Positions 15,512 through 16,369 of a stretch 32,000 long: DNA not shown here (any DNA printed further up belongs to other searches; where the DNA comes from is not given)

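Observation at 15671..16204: Complete histidine-phosphatase (RHG / PGAM-type) domain inserted in-frame inside the ValRS catalytic core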

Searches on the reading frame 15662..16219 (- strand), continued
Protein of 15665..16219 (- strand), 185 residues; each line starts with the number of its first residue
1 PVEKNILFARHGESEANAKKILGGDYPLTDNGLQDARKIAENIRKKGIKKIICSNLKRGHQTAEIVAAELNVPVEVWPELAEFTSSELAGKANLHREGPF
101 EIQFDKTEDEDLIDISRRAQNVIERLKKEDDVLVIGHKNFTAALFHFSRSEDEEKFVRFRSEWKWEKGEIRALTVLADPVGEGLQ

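Call 33: search_protein_families(library=pfam, proteins=[P0288, P0312, P0316, P0307, P0259, P0261, P0243, P0242, P0267, P0245], max_evalue=0.0001)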
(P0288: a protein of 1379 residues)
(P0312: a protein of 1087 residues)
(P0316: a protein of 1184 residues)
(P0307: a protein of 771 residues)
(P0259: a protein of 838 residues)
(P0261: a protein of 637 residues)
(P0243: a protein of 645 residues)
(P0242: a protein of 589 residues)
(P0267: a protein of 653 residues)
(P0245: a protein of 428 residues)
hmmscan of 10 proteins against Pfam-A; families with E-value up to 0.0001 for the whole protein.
P0288 (1379 aa): 5 families
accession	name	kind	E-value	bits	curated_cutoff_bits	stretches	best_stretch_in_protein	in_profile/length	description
PF00133.28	tRNA-synt_1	-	1.9e-123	412.7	22.7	2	22-548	2-319/414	tRNA synthetases class I (I, L, M and V)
PF00300.27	His_Phos_1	-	3.3e-59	200.3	21.7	2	558-724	3-180/194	Histidine phosphatase superfamily (branch 1)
PF08264.19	Anticodon_1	-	3.9e-29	101.9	25.1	1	1034-1181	1-146/148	Anticodon-binding domain of tRNA ligase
PF19302.4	DUF5915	-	5e-27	95.2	27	1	1194-1377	2-194/195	Domain of unknown function (DUF5915)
PF09334.17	tRNA-synt_1g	-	5e-15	55.6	20.1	0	52-191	8-128/391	tRNA synthetases class I (M)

P0312 (1087 aa): 3 families
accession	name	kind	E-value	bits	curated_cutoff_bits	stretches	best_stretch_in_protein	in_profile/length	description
PF00133.28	tRNA-synt_1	-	1.5e-135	452.6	22.7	3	21-528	2-285/414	tRNA synthetases class I (I, L, M and V)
PF00300.27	His_Phos_1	-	6.9e-69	231.8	21.7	2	541-697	1-163/194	Histidine phosphatase superfamily (branch 1)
PF09334.17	tRNA-synt_1g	-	1.1e-16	61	20.1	2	51-190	8-128/391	tRNA synthetases class I (M)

P0316 (1184 aa): 5 families
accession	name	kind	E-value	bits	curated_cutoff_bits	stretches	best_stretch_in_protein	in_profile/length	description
PF00300.27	His_Phos_1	-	9.3e-68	228.2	21.7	2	636-833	1-190/194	Histidine phosphatase superfamily (branch 1)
PF00133.28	tRNA-synt_1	-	1e-57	196.3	22.7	2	452-595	277-412/414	tRNA synthetases class I (I, L, M and V)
PF08264.19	Anticodon_1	-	2.7e-25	89.4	25.1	1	832-976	1-145/148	Anticodon-binding domain of tRNA ligase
PF19302.4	DUF5915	-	3.1e-23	82.8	27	1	991-1183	3-194/195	Domain of unknown function (DUF5915)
PF09334.17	tRNA-synt_1g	-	1.8e-06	27.5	20.1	1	543-606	313-374/391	tRNA synthetases class I (M)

P0307 (771 aa): 1 family
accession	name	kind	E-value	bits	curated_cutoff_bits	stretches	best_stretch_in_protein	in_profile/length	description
PF00300.27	His_Phos_1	-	7e-83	277.5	21.7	4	25-232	2-176/194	Histidine phosphatase superfamily (branch 1)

P0259 (838 aa): 5 families
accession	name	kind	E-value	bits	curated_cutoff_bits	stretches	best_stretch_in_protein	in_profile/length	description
PF00133.28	tRNA-synt_1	-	2.7e-72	244.3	22.7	2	430-551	288-408/414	tRNA synthetases class I (I, L, M and V)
PF08264.19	Anticodon_1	-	2.4e-36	125.3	25.1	1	596-728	1-144/148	Anticodon-binding domain of tRNA ligase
PF00300.27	His_Phos_1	-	3.2e-22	79.6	21.7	1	250-392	2-153/194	Histidine phosphatase superfamily (branch 1)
PF10458.14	Val_tRNA-synt_C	-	8.5e-11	42.4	25.9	1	782-837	3-58/66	Valyl tRNA synthetase tRNA binding arm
PF09334.17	tRNA-synt_1g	-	3.4e-09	36.4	20.1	0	500-546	311-356/391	tRNA synthetases class I (M)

P0261 (637 aa): 4 families
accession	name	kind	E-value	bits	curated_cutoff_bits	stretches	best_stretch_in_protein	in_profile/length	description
PF00300.27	His_Phos_1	-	2.7e-76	256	21.7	2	194-383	1-188/194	Histidine phosphatase superfamily (branch 1)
PF00133.28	tRNA-synt_1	-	6.3e-38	131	22.7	1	381-498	293-409/414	tRNA synthetases class I (I, L, M and V)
PF08264.19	Anticodon_1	-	9.6e-15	55.2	25.1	1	550-637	1-83/148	Anticodon-binding domain of tRNA ligase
PF09334.17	tRNA-synt_1g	-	6.9e-06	25.5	20.1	1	450-518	313-380/391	tRNA synthetases class I (M)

P0243 (645 aa): 5 families
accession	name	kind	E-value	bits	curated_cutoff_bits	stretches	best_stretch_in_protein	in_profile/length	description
PF00133.28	tRNA-synt_1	-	7e-64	216.5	22.7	2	360-497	280-413/414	tRNA synthetases class I (I, L, M and V)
PF00300.27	His_Phos_1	-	1.9e-37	129.3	21.7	1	194-348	2-166/194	Histidine phosphatase superfamily (branch 1)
PF08264.19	Anticodon_1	-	2.1e-20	73.6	25.1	1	541-643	3-105/148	Anticodon-binding domain of tRNA ligase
PF09334.17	tRNA-synt_1g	-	6e-07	29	20.1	0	443-502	313-371/391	tRNA synthetases class I (M)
PF13603.12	tRNA-synt_1_2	-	4.5e-05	23.5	25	0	9-42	109-142/185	Leucyl-tRNA synthetase, editing domain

P0242 (589 aa): 2 families
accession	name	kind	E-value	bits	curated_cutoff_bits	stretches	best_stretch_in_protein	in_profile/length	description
PF00133.28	tRNA-synt_1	-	1.8e-39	136.1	22.7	2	1-376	135-263/414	tRNA synthetases class I (I, L, M and V)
PF00300.27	His_Phos_1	-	4.5e-24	85.6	21.7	1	374-551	1-176/194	Histidine phosphatase superfamily (branch 1)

P0267 (653 aa): 4 families
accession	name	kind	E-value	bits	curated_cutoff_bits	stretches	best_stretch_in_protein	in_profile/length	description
PF00133.28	tRNA-synt_1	-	1.9e-37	129.5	22.7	1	197-340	285-410/414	tRNA synthetases class I (I, L, M and V)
PF08264.19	Anticodon_1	-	1e-32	113.5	25.1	1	395-531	3-147/148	Anticodon-binding domain of tRNA ligase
PF00300.27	His_Phos_1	-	1.4e-28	100.4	21.7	1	25-165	1-152/194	Histidine phosphatase superfamily (branch 1)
PF10458.14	Val_tRNA-synt_C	-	1.3e-11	45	25.9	1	588-652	1-65/66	Valyl tRNA synthetase tRNA binding arm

P0245 (428 aa): 1 family
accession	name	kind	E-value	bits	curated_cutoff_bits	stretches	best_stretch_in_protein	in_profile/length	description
PF00300.27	His_Phos_1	-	2.9e-74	249.4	21.7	2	250-403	1-167/194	Histidine phosphatase superfamily (branch 1)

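Call 43: find_encoding_contigs(protein=P0244, flank=5000, max_places=3)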
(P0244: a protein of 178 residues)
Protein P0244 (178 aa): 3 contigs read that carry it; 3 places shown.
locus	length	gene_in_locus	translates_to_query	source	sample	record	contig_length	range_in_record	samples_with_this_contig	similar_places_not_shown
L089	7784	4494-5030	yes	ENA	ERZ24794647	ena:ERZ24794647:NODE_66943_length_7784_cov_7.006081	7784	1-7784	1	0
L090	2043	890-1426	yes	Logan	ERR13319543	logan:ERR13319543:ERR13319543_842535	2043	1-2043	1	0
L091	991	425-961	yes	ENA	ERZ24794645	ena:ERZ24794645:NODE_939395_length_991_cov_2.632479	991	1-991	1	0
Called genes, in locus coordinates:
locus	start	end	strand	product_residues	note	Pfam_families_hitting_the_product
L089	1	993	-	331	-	?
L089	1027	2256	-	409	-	PF02491:SHS2_FTSA, PF11104:PilM_2 (weak), PF06723:MreB_Mbl, PF14450:FtsA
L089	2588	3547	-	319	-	PF02739:5_3_exonuc_N, PF01367:5_3_exonuc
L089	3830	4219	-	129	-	-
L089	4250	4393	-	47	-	-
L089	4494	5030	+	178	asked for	PF00300:His_Phos_1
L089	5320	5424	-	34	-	-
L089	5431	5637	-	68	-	-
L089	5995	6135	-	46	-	-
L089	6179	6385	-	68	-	-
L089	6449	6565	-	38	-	-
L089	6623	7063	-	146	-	-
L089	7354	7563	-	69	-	-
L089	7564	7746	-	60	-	-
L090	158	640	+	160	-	-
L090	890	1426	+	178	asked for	PF00300:His_Phos_1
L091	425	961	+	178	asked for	PF00300:His_Phos_1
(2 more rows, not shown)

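Call 44: find_encoding_contigs(protein=P0245, flank=5000, max_places=3)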
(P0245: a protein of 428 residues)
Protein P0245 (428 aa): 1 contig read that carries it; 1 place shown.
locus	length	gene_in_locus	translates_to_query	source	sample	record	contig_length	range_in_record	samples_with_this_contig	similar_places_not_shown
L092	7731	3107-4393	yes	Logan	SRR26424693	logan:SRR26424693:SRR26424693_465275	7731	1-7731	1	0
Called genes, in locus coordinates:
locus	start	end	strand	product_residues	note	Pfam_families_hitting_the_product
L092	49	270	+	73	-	PF13396:PLDc_N (weak)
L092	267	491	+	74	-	PF13396:PLDc_N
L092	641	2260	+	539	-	PF00144:Beta-lactamase, PF03625:DUF302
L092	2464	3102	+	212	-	PF00300:His_Phos_1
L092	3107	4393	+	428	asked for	PF00300:His_Phos_1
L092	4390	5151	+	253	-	PF00300:His_Phos_1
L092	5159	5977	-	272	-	-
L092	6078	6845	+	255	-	-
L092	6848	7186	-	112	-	PF01588:tRNA_bind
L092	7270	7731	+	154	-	?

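Call 45: predict_structure(alignment_id=A3)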
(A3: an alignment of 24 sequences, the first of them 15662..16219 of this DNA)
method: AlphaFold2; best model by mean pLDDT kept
length: 186 residues; sequences in the alignment: 24
mean_pLDDT: 88.3   pTM: 0.85
mean pLDDT of the five models: 88.3, 86.7, 86.7, 86.0, 84.9
residues with pLDDT >= 90: 128; 70-90: 29; 50-70: 23; < 50: 6
segments of 3 or more residues with pLDDT < 50: 95-97
pLDDT, mean of each block of 10 residues (from residue 1): 94 93 90 98 97 98 99 98 73 52 58 92 96 97 96 88 94 91 63
secondary structure, 60 per line:
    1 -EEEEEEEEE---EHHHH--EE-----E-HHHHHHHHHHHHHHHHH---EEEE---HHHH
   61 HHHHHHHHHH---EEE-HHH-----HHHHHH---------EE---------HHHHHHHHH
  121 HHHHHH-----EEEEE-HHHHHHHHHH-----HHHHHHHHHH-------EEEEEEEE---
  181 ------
elements in order: E2-10 H15-18 H30-46 E50-53 H57-70 E74-76 H86-91 H112-126 E132-136 H138-147 H153-162 E170-177

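Call 48: fold_search(model_id=the predicted structure, library=pdb)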
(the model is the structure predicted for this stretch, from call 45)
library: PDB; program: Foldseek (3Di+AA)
matches with E <= 10: 1559; with E <= 0.001: 297
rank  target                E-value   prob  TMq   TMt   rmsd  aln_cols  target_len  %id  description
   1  9mmh_A                6.4e-11  1.00  0.68  0.63   4.8       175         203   23  HFP (histidine family phosphatase) that catalyzes essential dephosphorylation for riboflavin biosynthesis (released 2025-04-09)
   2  1tip_A                1.6e-10  1.00  0.67  0.66   8.0       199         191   26  THE BISPHOSPHATASE DOMAIN OF THE BIFUNCTIONAL RAT LIVER 6-PHOSPHOFRUCTO-2-KINASE/FRUCTOSE-2,6-BISPHOSPHATASE (released 1998-01-28)
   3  9emu_B                2.4e-10  1.00  0.64  0.54   6.7       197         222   19  RosC-8-demethyl-8-amino-FMN - Phosphate complex (released 2024-09-04)
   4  3fdz_B                2.7e-10  1.00  0.66  0.54   5.9       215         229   20  Crystal structure of phosphoglyceromutase from burkholderia pseudomallei 1710b with bound 2,3-diphosphoglyceric acid a (released 2009-01-13)
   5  1e58                  2.9e-10  1.00  0.62  0.48   5.9       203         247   22  E.coli cofactor-dependent phosphoglycerate mutase (released 2001-03-20)
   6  5zs8_C                3.1e-10  1.00  0.67  0.53   5.5       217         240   21  Acetylation of lysine 100 of Phosphoglycerate mutase 1 complexed with KH_ol (released 2019-05-22)
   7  8s7m_C                3.5e-10  1.00  0.65  0.53   6.5       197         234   18  RosC(R33A) - riboflavin complex (released 2025-03-19)
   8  4odi_D                4.5e-10  1.00  0.68  0.56   6.8       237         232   20  2.6 Angstrom Crystal Structure of Putative Phosphoglycerate Mutase 1 from Toxoplasma gondii (released 2014-01-22)
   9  3fdz_A                5.5e-10  1.00  0.66  0.54   5.7       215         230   20  Crystal structure of phosphoglyceromutase from burkholderia pseudomallei 1710b with bound 2,3-diphosphoglyceric acid a (released 2009-01-13)
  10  3kkk_A                5.5e-10  1.00  0.67  0.55   5.8       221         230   20  Y92C catalytic residue mutant of Phosphoglycerate Mutase from Plasmodium falciparum (released 2009-11-17)
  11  1xq9_A                5.5e-10  1.00  0.67  0.54   5.7       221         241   20  Structure of Phosphoglycerate Mutase from Plasmodium falciparum at 2.6 Resolution (released 2004-12-21)
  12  3lnt_A                5.8e-10  1.00  0.70  0.55   5.2       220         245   20  Crystal structure of phosphoglyceromutase from Burkholderia Pseudomallei 1710B with bound malonic acid (released 2010-02-09)
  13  4eo9                  5.8e-10  1.00  0.67  0.54   5.1       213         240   20  Crystal structure of a phosphoglycerate mutase gpm1 from Mycobacterium leprae (released 2012-04-25)
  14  1fbt_A                5.8e-10  1.00  0.69  0.67   7.2       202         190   25  THE BISPHOSPHATASE DOMAIN OF THE BIFUNCTIONAL RAT LIVER 6-PHOSPHOFRUCTO-2-KINASE/FRUCTOSE-2,6-BISPHOSPHATASE (released 1997-07-23)
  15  9emu_C                6.6e-10  1.00  0.65  0.54   6.6       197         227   18  RosC-8-demethyl-8-amino-FMN - Phosphate complex (released 2024-09-04)
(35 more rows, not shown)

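Call 66: find_encoding_contigs(protein=P0262, flank=5000, max_places=3)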
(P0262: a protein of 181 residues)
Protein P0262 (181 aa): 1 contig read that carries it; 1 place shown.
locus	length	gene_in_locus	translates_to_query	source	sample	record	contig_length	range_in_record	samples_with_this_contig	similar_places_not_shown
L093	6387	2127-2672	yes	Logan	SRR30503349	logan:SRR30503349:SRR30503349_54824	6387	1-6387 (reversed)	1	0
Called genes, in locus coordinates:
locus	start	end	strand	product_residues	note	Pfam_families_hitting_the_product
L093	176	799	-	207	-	PF04542:Sigma70_r2, PF08281:Sigma70_r4_2, PF04545:Sigma70_r4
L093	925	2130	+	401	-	PF00814:TsaD, PF22521:HypF_C_2 (weak)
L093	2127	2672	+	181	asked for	PF00300:His_Phos_1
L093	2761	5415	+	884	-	PF00133:tRNA-synt_1, PF09334:tRNA-synt_1g (weak), PF00133:tRNA-synt_1, PF08264:Anticodon_1, PF10458:Val_tRNA-synt_C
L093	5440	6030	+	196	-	PF13367:PrsW-protease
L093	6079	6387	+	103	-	?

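Call 67: find_encoding_contigs(protein=P0264, flank=5000, max_places=3)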
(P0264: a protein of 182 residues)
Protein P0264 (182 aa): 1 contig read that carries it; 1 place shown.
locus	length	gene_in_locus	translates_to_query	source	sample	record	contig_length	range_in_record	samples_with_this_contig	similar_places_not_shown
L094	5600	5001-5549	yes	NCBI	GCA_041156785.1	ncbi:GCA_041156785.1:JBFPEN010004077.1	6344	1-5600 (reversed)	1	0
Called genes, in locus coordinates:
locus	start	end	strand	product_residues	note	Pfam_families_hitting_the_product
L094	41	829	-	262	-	PF18306:LDcluster4, PF03641:Lysine_decarbox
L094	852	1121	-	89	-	PF04994:TfoX_C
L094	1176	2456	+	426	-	PF02308:MgtC, PF13194:DUF4010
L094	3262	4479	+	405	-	PF07690:MFS_1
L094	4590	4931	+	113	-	-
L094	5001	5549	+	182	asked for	PF00300:His_Phos_1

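Call 68: find_encoding_contigs(protein=P0269, flank=5000, max_places=3)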
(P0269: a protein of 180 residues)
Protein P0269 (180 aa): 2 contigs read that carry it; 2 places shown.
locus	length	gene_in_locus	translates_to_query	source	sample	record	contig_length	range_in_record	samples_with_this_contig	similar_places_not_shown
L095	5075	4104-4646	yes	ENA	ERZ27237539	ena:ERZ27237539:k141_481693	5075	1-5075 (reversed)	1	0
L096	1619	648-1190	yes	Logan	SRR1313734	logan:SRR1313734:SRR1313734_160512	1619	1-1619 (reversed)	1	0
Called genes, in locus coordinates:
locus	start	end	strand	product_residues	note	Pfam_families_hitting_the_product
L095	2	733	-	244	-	?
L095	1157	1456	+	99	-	PF00581:Rhodanese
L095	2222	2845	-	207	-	PF04542:Sigma70_r2, PF08281:Sigma70_r4_2, PF04545:Sigma70_r4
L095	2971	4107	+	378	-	PF00814:TsaD, PF22521:HypF_C_2 (faint)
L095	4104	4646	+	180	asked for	PF00300:His_Phos_1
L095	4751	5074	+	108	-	?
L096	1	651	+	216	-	?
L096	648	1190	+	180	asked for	PF00300:His_Phos_1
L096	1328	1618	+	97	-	?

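Call 72: find_encoding_contigs(protein=P0270, flank=5000, max_places=3)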
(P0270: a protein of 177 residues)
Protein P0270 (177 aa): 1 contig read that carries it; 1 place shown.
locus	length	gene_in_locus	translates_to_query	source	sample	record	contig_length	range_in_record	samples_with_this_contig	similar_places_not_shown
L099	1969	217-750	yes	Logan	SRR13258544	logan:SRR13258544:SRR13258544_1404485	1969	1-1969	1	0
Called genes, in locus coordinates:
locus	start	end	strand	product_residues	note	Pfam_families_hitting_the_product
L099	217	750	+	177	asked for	PF00300:His_Phos_1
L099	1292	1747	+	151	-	PF12666:PrgI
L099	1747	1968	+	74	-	?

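Call 73: find_encoding_contigs(protein=P0285, flank=5000, max_places=3)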
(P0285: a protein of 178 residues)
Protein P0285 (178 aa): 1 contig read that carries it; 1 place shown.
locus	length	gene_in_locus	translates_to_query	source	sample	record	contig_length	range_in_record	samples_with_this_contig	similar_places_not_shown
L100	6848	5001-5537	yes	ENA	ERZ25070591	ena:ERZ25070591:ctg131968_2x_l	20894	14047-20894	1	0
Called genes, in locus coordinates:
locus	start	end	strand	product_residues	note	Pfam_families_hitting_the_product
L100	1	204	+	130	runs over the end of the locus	PF03073:TspO_MBR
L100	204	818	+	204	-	PF01863:YgjP-like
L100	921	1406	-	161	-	-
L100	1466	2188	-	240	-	PF05239:PRC (weak), PF09557:DUF2382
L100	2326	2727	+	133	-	-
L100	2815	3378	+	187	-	PF01551:Peptidase_M23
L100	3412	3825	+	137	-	PF07995:GSDH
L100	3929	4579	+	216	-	PF07995:GSDH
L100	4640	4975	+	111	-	-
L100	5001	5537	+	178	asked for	PF00300:His_Phos_1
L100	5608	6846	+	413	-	?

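Call 78: find_related_loci(query=A5, collection=metagenome_contigs, flank=5000)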
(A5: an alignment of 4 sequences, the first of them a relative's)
Query A5 (181 aa) in metagenome_contigs; peptide patterns used: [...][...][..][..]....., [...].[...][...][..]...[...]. (x = any residue, [..] = any of these).
600 stretches matched a pattern (row limit reached: there are more); 69 encode a relative of the query (tblastn E <= 1e-3); 69 distinct loci.
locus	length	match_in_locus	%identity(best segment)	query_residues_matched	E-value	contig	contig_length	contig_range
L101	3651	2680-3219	48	1-180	3e-54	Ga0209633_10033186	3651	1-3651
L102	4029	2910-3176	43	4-92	3e-18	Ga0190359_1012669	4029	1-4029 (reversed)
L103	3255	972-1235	41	4-91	7e-16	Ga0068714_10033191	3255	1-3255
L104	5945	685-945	40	5-91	5e-15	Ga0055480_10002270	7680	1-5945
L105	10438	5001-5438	32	4-142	4e-13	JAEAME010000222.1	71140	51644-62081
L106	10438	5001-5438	30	9-149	1e-12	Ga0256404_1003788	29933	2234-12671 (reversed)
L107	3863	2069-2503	30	6-142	3e-12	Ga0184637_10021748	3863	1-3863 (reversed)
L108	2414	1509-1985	30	5-152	5e-12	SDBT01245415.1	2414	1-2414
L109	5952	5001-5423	35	4-142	8e-12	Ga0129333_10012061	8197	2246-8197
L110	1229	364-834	29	6-158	2e-11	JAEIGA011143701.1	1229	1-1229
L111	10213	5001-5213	42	2-69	3e-11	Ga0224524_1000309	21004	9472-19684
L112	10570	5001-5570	31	6-180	2e-12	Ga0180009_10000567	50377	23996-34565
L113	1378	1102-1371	34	1-92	4e-11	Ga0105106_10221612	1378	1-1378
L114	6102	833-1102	40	1-91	5e-11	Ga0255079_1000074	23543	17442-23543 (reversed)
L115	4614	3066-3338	41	1-92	4e-11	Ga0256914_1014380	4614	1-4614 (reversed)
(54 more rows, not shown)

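Call 92: search_protein_families(library=padloc, proteins=[window:15665-16219:-, P0262], max_evalue=0.1)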
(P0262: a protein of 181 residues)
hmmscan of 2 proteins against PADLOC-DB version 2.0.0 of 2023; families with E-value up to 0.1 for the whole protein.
window:15665-16219:- (185 aa): 0 families

P0262 (181 aa): 0 families

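Call 93: search_protein_families(library=phrogs, proteins=[window:15665-16219:-], max_evalue=0.1)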
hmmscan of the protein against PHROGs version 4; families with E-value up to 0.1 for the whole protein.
window:15665-16219:- (185 aa): 1 family
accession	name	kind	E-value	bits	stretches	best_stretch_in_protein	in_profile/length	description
phrog_12933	-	unknown function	7.3e-18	66.3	1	4-148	2-162/197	-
